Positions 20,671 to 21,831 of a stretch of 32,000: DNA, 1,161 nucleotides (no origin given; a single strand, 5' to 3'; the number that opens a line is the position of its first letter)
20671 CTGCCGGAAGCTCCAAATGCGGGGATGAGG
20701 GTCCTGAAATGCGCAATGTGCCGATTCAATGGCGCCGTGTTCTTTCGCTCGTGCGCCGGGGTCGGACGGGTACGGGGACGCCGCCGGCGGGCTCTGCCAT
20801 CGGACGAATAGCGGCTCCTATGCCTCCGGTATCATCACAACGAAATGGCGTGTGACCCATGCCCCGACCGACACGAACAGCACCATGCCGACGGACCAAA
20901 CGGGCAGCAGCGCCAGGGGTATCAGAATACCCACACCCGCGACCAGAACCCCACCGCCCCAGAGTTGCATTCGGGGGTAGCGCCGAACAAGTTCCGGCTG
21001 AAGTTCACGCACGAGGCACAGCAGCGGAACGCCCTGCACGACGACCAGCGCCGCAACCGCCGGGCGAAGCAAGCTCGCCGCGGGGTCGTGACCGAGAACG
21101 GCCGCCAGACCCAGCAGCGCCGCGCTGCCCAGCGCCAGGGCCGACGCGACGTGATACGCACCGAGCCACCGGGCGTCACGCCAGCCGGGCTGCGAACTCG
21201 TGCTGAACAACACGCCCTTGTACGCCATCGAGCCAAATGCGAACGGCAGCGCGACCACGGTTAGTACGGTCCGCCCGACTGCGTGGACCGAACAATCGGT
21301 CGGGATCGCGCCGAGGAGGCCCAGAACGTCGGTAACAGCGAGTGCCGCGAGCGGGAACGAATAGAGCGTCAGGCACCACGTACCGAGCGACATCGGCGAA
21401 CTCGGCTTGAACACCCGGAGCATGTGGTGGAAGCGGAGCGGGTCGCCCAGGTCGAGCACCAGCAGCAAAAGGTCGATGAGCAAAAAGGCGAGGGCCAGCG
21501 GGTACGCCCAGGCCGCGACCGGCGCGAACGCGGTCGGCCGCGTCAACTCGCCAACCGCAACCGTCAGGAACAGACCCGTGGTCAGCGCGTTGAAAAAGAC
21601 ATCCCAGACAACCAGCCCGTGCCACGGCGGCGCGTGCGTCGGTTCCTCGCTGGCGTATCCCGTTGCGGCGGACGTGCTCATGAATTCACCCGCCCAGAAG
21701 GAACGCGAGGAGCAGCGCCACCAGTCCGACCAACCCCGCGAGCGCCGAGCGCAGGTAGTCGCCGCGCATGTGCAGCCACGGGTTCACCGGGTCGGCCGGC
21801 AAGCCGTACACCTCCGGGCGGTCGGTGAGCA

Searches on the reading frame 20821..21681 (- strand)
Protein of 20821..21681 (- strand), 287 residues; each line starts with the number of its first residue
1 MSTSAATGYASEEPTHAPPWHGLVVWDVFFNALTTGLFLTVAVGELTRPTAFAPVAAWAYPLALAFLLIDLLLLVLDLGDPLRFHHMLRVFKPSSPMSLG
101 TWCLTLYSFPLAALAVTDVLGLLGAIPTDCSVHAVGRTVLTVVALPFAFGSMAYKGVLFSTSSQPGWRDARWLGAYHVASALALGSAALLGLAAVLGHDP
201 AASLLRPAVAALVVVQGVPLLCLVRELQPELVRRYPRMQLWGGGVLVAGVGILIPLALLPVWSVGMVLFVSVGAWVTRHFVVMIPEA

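Call 88: search_protein_families(library=pfam, max_evalue=0.001, proteins=[window:20821-21681:-])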
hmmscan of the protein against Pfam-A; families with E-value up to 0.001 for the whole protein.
window:20821-21681:- (287 aa): 2 families
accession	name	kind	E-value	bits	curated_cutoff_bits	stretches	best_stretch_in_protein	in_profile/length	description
PF03916.19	NrfD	-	3.1e-12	47.2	25.8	1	19-284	10-306/313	Polysulphide reductase, NrfD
PF14589.11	NrfD_2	-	1.7e-07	31.7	27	1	20-282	14-269/281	Polysulfide reductase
